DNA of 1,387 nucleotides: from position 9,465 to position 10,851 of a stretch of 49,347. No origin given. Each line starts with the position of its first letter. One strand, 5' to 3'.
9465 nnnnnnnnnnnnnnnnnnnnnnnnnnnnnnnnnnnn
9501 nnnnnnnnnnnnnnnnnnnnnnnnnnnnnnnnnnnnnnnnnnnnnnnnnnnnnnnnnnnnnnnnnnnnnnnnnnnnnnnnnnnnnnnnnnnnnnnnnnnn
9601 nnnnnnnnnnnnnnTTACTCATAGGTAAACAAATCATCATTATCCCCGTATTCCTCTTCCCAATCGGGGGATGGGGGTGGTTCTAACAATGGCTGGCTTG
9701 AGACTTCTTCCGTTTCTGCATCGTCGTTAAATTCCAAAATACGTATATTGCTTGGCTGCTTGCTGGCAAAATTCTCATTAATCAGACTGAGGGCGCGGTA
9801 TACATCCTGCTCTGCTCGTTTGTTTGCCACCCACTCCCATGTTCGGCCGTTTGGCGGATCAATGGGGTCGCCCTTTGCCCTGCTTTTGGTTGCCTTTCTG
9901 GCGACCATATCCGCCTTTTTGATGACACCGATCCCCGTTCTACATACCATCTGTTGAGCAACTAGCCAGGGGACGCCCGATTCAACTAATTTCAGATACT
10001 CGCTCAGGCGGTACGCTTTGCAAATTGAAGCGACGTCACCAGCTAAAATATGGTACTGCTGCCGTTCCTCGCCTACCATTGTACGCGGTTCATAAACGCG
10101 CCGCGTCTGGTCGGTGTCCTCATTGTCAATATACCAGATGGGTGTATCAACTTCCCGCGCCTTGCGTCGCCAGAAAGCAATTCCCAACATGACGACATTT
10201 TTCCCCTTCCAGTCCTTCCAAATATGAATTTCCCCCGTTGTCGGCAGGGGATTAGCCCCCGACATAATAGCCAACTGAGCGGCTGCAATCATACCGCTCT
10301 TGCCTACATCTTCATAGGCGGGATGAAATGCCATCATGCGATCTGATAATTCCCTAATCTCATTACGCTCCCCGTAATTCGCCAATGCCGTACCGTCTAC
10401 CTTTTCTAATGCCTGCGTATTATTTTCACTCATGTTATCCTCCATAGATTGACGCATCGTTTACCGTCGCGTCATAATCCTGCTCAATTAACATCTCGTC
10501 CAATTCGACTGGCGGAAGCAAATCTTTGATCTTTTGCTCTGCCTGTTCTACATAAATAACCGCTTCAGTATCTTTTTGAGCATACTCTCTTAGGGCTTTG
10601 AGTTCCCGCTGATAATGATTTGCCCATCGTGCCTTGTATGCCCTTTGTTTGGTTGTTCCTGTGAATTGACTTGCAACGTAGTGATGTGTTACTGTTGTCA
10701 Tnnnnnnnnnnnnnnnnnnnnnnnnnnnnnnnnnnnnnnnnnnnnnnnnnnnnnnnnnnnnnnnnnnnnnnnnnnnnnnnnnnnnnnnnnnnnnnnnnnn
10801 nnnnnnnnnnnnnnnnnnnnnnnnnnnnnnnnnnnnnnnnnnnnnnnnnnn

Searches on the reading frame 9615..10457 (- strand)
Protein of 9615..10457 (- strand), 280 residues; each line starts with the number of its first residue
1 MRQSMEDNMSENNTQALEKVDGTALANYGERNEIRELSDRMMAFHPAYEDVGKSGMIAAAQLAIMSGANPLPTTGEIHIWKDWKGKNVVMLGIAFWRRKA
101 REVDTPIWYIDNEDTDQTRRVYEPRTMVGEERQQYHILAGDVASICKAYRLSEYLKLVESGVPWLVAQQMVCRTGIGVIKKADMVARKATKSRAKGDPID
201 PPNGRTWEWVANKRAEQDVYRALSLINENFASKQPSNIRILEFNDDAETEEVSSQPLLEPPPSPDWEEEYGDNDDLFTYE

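Call 20: search_protein_families(library=phrogs, proteins=[window:9615-10457:-], max_evalue=0.01)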
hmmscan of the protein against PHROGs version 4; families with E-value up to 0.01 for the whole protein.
window:9615-10457:- (280 aa): 0 families

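Call 21: search_protein_families(library=pfam, proteins=[window:9615-10457:-], max_evalue=0.01)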
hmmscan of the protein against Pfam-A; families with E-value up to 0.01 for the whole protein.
window:9615-10457:- (280 aa): 0 families

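Call 29: find_related_loci(query=window:9615-10457:-, collection=viral_contigs, flank=10000)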
Query window:9615-10457:- (280 aa) in viral_contigs; peptide patterns used: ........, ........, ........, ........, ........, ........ (x = any residue, [..] = any of these).
4 stretches matched a pattern, but none encodes a relative of the query by tblastn (E <= 1e-3).

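Call 66: find_homologous_proteins(query=window:9618-10433:-, max_evalue=0.001)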
Query window:9618-10433:- (272 aa): 16 proteins with E <= 0.001 among 455 candidates.
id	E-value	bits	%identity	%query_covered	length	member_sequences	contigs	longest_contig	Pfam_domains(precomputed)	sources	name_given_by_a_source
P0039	1.8e-182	623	100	100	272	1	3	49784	-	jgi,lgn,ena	-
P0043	1.7e-102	361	65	87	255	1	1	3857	-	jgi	jgi:hypothetical protein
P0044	1.2e-101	358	69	80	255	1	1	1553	-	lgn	-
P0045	1.7e-101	357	70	79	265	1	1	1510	-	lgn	-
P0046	2.9e-100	353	69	83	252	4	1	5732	-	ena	-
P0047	3.6e-100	353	64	91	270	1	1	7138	-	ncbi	-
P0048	1.8e-99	351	63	87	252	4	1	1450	-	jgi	-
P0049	1.2e-98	348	68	85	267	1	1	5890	-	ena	-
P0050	1.5e-77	279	59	79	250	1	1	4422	-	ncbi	-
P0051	5.4e-74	267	56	85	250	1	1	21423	-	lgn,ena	-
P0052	2.0e-71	259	59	73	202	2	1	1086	-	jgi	-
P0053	1.1e-64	237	54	77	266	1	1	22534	-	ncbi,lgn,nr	ncbi:MAG: hypothetical protein OCU12_07840 [Methanophagales archaeon]|nr:hypothetical protein [Metha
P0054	1.8e-61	226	67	57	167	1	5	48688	-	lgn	-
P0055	1.3e-60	223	68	55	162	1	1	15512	-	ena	-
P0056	1.3e-58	217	46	83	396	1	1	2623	-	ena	-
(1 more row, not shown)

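Call 67: find_encoding_contigs(protein=P0054, flank=6000, max_places=3)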
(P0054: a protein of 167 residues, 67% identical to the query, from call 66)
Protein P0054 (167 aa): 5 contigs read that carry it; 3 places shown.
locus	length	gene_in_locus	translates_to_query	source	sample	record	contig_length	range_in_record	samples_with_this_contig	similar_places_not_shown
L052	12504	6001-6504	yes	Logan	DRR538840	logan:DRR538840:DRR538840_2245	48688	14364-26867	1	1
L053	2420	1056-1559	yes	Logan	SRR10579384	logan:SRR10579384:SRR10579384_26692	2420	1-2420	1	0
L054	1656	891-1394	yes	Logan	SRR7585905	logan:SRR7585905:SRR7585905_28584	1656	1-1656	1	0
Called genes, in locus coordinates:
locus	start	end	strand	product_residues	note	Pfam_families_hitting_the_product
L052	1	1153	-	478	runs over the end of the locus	PF01507:PAPS_reduct, PF20306:Sp-DndD (weak)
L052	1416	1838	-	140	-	-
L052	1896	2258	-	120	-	-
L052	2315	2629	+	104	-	-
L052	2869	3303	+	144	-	-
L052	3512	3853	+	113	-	-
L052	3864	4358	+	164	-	-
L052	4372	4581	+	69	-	-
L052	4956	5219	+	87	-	-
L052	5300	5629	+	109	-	-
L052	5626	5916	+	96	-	-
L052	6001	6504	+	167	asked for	-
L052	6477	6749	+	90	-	-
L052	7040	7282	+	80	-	-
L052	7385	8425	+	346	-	-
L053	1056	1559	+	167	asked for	-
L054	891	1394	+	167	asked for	-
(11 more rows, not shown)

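Call 68: find_encoding_contigs(protein=P0051, flank=6000, max_places=2)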
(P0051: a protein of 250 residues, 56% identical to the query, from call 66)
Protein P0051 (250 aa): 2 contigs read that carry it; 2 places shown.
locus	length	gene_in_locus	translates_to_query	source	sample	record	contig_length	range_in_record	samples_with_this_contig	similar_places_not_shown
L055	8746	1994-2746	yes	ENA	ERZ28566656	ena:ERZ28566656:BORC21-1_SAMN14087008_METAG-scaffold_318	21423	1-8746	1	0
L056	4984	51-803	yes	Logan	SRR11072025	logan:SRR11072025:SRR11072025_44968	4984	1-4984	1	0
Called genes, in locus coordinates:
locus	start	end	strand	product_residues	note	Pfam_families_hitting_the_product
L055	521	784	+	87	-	-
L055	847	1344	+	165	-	-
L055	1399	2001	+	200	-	-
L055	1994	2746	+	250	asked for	-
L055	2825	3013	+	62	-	-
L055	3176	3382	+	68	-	-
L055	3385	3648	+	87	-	-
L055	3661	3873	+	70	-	-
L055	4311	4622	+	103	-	-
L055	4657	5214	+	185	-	PF03592:Terminase_2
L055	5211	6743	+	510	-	-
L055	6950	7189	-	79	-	-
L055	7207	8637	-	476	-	-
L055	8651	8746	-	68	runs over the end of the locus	-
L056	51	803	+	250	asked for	-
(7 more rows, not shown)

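Call 69: find_encoding_contigs(protein=P0055, flank=6000, max_places=2)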
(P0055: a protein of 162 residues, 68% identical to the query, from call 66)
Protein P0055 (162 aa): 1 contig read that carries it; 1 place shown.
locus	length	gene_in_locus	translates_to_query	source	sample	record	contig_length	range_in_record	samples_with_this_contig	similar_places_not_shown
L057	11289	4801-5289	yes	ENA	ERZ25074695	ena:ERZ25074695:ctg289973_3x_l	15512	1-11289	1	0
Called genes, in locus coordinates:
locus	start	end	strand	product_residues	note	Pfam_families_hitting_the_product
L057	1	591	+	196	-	?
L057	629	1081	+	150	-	-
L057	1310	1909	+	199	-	-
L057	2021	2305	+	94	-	-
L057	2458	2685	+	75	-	-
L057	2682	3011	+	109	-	-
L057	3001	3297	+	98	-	-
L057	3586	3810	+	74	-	-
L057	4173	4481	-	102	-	-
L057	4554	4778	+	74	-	-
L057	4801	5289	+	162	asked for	-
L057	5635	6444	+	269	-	PF10547:P22_AR_N, PF10552:ORF6C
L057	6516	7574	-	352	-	PF12770:CHAT, PF01364:Peptidase_C25 (weak)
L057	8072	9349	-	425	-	PF19960:EAD7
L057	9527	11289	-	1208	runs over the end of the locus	PF14353:CpXC, PF12770:CHAT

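Call 71: find_encoding_contigs(protein=P0049, flank=6000, max_places=2)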
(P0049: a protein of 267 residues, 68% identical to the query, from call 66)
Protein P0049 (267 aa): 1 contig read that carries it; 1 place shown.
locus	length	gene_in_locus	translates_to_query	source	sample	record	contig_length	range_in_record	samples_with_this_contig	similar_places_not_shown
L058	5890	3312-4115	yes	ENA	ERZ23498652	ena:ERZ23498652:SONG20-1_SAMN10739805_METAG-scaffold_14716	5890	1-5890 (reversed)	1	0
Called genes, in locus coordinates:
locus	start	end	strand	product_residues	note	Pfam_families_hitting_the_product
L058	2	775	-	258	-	?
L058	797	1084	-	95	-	-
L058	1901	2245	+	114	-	-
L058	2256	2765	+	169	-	-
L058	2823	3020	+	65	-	-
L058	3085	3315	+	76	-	-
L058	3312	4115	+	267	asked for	-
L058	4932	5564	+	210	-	-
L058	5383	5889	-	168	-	?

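Call 72: find_encoding_contigs(protein=P0046, flank=6000, max_places=2)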
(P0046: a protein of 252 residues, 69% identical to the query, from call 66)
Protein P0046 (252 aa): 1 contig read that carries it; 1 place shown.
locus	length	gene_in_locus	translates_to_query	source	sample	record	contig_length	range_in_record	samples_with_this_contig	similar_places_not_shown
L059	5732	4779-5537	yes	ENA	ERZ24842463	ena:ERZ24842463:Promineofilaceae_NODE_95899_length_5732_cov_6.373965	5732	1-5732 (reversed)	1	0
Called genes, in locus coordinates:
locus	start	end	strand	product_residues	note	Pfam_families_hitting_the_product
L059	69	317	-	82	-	-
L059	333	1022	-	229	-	PF04298:Zn_peptidase_2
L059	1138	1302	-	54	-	-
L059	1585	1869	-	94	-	-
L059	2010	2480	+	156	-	-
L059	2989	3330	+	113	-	-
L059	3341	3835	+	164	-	-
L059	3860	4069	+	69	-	-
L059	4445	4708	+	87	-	-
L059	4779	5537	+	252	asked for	-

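Call 73: find_encoding_contigs(protein=P0047, flank=7000, max_places=2)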
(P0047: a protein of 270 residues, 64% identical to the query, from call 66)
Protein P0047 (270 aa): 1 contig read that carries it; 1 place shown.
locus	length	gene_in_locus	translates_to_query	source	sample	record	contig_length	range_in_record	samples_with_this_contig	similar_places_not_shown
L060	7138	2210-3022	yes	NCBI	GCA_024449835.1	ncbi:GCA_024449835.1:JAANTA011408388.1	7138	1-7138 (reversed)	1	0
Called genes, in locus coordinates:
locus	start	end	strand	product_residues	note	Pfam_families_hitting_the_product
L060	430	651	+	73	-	-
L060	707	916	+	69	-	-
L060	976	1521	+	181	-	-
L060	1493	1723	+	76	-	-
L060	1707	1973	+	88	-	-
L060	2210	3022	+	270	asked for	-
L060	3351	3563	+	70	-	-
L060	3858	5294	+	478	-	PF01580:FtsK_SpoIIIE (weak), PF13401:AAA_22 (faint)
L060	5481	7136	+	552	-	?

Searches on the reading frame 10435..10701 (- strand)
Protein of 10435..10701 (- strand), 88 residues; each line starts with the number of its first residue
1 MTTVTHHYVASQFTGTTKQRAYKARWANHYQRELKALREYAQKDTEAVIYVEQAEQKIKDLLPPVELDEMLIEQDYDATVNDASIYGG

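Call 20: search_protein_families(library=phrogs, proteins=[window:10435-10701:-], max_evalue=0.01)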
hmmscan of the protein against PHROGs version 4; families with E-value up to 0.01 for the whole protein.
window:10435-10701:- (88 aa): 0 families

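Call 21: search_protein_families(library=pfam, proteins=[window:10435-10701:-], max_evalue=0.01)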
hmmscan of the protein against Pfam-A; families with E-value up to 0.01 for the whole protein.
window:10435-10701:- (88 aa): 0 families

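Call 52: list_cluster_members(proteins=[P0036, P0001, window:10438-10701:-, window:9618-10433:-, window:12623-12934:+, window:13001-13393:+])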
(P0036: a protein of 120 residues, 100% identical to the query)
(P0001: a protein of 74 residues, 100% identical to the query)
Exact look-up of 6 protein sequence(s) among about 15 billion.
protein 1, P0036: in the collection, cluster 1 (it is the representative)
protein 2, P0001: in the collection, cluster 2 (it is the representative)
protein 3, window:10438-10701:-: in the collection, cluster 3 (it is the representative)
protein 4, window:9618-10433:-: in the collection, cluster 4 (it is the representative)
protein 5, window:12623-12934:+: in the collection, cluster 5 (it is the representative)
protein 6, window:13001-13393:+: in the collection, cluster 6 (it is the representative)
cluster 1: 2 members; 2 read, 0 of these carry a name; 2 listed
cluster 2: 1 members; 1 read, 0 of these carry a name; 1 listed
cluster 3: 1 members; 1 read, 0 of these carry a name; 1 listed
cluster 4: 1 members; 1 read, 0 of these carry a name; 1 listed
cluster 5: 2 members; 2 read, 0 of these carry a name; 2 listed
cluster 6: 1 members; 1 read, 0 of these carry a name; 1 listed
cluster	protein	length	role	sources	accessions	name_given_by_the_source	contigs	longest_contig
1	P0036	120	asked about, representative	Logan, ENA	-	-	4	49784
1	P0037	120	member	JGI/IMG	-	-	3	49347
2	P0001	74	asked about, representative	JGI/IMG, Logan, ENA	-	-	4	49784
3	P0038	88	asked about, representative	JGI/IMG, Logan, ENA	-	-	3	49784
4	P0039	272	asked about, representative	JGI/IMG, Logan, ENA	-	-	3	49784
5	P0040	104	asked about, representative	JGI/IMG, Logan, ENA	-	-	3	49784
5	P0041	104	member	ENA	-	-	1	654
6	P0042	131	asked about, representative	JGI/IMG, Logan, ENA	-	-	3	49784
